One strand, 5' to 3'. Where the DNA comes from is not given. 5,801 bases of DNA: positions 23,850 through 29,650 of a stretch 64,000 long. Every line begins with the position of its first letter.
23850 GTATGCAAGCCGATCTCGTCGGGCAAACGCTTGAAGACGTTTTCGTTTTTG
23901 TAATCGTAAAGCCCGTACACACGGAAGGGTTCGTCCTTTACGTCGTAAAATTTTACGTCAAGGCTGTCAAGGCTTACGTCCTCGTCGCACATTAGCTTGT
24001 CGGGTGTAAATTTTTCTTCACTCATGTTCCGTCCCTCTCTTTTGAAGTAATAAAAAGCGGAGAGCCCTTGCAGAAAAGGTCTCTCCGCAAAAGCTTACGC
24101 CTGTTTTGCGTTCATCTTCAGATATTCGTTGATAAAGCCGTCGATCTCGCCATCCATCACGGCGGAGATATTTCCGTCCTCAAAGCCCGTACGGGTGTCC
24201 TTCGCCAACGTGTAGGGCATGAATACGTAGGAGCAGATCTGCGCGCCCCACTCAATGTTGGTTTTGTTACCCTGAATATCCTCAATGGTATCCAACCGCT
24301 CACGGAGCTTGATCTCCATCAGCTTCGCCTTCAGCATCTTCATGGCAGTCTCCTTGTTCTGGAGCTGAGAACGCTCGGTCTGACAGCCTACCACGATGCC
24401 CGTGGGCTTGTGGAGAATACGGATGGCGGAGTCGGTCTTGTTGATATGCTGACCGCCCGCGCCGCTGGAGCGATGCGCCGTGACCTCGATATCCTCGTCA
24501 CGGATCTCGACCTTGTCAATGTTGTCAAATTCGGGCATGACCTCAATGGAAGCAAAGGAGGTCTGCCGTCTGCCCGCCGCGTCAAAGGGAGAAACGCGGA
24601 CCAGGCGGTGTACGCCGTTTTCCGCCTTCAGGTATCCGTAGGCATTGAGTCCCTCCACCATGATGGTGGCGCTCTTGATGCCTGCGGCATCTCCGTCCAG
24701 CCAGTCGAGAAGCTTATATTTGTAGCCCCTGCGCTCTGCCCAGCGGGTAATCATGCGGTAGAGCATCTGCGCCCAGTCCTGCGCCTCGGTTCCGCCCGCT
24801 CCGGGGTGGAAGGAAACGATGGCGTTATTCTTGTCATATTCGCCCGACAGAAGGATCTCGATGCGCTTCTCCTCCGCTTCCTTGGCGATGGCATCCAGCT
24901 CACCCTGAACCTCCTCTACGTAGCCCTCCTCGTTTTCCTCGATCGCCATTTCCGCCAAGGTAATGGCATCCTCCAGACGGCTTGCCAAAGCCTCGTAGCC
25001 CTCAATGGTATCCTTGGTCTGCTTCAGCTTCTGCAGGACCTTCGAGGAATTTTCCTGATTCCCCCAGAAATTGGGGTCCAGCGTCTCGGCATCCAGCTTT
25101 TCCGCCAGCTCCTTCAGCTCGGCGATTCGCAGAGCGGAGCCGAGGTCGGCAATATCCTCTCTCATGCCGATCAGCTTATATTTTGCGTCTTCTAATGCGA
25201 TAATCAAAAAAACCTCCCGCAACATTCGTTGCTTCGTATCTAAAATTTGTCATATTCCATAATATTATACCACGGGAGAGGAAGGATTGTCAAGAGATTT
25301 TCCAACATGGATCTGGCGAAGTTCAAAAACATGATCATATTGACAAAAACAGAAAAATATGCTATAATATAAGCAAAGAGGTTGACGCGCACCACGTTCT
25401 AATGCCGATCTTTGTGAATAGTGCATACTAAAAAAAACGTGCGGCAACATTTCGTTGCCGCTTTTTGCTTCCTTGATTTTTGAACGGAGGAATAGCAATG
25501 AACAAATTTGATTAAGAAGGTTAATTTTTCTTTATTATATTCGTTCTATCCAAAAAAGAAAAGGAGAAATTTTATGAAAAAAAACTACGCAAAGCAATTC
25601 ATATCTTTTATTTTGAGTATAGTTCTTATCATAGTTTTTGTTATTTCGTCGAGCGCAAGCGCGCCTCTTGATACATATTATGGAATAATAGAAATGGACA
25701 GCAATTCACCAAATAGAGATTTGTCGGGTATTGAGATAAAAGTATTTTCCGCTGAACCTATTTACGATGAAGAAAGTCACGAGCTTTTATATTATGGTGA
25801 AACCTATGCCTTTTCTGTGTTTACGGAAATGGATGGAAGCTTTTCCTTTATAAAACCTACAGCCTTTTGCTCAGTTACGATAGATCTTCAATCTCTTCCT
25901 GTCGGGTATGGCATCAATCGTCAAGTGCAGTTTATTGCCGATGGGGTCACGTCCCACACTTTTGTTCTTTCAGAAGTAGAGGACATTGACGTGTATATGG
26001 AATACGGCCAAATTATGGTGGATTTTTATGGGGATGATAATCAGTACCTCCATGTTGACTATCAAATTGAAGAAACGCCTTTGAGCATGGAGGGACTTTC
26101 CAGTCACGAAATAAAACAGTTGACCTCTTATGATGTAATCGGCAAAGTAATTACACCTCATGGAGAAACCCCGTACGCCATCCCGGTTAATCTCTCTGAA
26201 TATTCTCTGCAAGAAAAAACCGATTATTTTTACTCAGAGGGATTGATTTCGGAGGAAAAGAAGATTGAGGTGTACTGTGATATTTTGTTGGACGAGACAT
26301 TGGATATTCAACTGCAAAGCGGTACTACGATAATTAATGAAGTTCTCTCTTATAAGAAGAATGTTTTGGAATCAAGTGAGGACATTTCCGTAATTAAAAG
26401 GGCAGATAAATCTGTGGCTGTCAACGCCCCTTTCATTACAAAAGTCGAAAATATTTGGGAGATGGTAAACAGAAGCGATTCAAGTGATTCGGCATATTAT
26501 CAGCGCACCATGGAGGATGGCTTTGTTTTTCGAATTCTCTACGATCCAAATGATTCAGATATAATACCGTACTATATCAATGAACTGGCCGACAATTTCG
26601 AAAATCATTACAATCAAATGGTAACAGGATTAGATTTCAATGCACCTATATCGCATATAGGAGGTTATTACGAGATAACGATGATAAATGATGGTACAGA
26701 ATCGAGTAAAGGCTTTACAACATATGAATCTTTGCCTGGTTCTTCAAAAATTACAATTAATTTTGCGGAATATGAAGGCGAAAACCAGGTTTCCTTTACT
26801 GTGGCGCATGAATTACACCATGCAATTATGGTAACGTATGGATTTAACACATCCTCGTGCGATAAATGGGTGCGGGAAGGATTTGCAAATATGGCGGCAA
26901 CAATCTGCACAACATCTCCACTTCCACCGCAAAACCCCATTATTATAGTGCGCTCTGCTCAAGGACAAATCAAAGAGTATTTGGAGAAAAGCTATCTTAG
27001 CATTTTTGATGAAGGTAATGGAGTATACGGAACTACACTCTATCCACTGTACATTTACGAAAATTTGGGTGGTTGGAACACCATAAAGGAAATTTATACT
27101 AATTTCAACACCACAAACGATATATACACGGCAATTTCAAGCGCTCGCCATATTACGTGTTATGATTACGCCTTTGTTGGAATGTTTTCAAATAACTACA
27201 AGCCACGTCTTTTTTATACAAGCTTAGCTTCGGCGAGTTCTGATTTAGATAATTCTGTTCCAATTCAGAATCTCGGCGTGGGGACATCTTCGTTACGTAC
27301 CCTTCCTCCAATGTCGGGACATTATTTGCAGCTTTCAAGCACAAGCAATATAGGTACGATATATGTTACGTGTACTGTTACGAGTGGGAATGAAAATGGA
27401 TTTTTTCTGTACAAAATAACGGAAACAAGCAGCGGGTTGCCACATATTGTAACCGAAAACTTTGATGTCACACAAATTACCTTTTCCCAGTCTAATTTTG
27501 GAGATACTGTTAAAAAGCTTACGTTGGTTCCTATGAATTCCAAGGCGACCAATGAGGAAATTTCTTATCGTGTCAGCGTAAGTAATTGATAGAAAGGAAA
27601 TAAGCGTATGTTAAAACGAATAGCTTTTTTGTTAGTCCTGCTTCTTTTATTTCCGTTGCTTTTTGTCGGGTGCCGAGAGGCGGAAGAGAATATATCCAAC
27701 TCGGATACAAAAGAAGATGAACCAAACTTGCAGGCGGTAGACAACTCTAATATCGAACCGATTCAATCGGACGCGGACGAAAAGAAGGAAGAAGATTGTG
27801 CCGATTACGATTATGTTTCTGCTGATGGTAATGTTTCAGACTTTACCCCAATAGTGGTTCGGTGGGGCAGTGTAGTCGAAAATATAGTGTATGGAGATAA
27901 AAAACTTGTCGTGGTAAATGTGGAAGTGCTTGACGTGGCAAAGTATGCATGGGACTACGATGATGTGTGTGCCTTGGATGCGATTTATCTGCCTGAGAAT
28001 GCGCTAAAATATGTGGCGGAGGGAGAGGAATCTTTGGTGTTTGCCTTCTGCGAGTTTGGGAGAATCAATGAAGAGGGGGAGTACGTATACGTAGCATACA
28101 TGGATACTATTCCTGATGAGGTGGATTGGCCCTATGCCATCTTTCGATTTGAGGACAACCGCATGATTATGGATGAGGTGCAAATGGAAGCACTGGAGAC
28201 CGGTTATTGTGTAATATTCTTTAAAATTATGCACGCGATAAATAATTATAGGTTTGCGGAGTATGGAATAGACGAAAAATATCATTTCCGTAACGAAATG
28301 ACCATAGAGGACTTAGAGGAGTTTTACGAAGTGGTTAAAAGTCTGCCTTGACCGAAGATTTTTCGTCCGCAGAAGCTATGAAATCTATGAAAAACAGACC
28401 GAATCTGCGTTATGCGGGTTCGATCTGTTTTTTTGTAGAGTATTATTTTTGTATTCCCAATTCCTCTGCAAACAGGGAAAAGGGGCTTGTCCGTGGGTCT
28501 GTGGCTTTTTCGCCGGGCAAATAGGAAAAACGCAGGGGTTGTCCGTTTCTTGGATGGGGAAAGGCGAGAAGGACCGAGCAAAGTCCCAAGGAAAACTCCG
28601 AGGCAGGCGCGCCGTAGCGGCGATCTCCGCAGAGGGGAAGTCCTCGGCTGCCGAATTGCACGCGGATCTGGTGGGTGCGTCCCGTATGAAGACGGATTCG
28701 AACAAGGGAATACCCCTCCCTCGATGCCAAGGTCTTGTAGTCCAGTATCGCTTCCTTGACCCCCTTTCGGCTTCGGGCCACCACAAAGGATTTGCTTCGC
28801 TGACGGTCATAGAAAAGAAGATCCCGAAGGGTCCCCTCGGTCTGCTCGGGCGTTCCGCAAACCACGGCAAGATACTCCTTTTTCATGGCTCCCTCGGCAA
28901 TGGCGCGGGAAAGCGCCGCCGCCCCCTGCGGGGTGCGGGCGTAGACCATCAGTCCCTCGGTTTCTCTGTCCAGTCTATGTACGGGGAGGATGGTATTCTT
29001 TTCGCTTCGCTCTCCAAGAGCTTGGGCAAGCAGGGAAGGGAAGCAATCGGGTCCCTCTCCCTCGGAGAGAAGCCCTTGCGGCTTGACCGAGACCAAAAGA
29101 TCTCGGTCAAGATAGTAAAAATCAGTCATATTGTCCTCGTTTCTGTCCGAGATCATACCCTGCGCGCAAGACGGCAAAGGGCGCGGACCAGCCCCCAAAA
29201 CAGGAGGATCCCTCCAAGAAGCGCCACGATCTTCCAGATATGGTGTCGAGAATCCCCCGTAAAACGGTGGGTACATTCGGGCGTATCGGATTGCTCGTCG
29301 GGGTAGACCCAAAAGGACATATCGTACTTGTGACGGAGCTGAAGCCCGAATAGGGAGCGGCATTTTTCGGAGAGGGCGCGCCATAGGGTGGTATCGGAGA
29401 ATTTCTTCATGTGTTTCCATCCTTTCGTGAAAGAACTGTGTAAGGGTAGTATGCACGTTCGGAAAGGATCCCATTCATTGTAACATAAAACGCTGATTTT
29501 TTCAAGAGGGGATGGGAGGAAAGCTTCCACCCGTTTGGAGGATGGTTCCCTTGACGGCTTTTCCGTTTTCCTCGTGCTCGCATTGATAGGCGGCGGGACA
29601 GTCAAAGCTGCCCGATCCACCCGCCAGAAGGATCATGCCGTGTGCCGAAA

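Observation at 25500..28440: AT-rich ~3-kb island encoding a secreted HExxH-x18-E metallopeptidase-like protein and a cognate lipoprotein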

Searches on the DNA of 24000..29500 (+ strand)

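Call 8: search_rna_families(source=window, start=24000, end=29500, threshold=evalue, max_evalue=1)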
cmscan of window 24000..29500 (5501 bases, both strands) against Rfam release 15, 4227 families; matches with E-value up to 1: 0.
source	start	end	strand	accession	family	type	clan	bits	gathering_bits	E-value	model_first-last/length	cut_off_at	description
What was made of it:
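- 25369..25471 (+): Conserved leader: a 5' hairpin, then a G+C-rich terminator hairpin (25441-25461) with a T-run. Candidate transcription attenuator of unknown trigger. Rfam gives no match (call 8).
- Tried and rejected: Rfam on 24000-29500 at E <= 1 (call 8).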

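Call 93: build_rna_model(alignment_id=A9)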
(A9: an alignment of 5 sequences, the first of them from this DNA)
Model R1 built from alignment A9 (5 sequences, 116 columns); structure: RNAalifold consensus.
model positions 106; base pairs 19; branch points 1; effective number of sequences 2.47; information 0.59 bits per position. Calibrated on 0.2 Mb of random sequence (short: E-values are rough).
structure used (alignment columns):
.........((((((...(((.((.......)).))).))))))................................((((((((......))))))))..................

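Call 94: search_with_rna_model(model_id=R1, sources=[window, L002, L003, L004, L005, L006, L007, L008, L010, L011, L015, L016, L017, L018, L019, L020, L021], max_evalue=1)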
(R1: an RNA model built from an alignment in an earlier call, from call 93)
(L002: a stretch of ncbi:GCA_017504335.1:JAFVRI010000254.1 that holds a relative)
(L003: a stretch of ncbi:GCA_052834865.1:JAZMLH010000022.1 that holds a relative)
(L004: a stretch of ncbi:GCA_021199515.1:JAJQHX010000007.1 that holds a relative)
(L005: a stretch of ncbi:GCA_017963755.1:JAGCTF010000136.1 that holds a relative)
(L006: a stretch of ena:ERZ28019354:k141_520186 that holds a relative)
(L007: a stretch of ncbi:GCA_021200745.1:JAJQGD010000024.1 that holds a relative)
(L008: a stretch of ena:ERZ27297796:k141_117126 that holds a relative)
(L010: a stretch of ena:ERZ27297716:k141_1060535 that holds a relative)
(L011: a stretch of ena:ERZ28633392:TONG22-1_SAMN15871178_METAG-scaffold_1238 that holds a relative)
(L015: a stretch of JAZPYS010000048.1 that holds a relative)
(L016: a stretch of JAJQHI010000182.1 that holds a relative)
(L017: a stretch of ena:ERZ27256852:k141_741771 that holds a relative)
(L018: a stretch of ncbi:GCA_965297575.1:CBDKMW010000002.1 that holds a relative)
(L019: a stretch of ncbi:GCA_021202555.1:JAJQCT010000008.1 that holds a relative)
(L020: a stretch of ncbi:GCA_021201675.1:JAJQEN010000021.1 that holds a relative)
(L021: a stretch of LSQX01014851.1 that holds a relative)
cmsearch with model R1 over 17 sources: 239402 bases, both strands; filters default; matches with E-value up to 1: 10.
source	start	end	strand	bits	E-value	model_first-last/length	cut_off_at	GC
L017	5866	5970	+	115.3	1.3e-22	1-106/106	no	0.48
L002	5372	5476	+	113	4.2e-22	1-106/106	no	0.5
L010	3481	3581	+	107.8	5.8e-21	1-106/106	no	0.49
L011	1348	1448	+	107.8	5.8e-21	1-106/106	no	0.49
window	25369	25471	+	78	2.1e-14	1-106/106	no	0.44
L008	7682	7784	+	75.7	6.9e-14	1-106/106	no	0.44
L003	5791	5900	+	73.4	2.2e-13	1-106/106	no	0.49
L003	8998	9121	+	38.3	1.2e-05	1-106/106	no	0.44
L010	6659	6759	-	17.4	0.48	1-106/106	no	0.38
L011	4646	4746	-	17.4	0.48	1-106/106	no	0.38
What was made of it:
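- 25369..25471 (+): It also hits a copy outside the training set in front of the second lipoprotein gene of L003, at E = 1e-5 (call 94).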
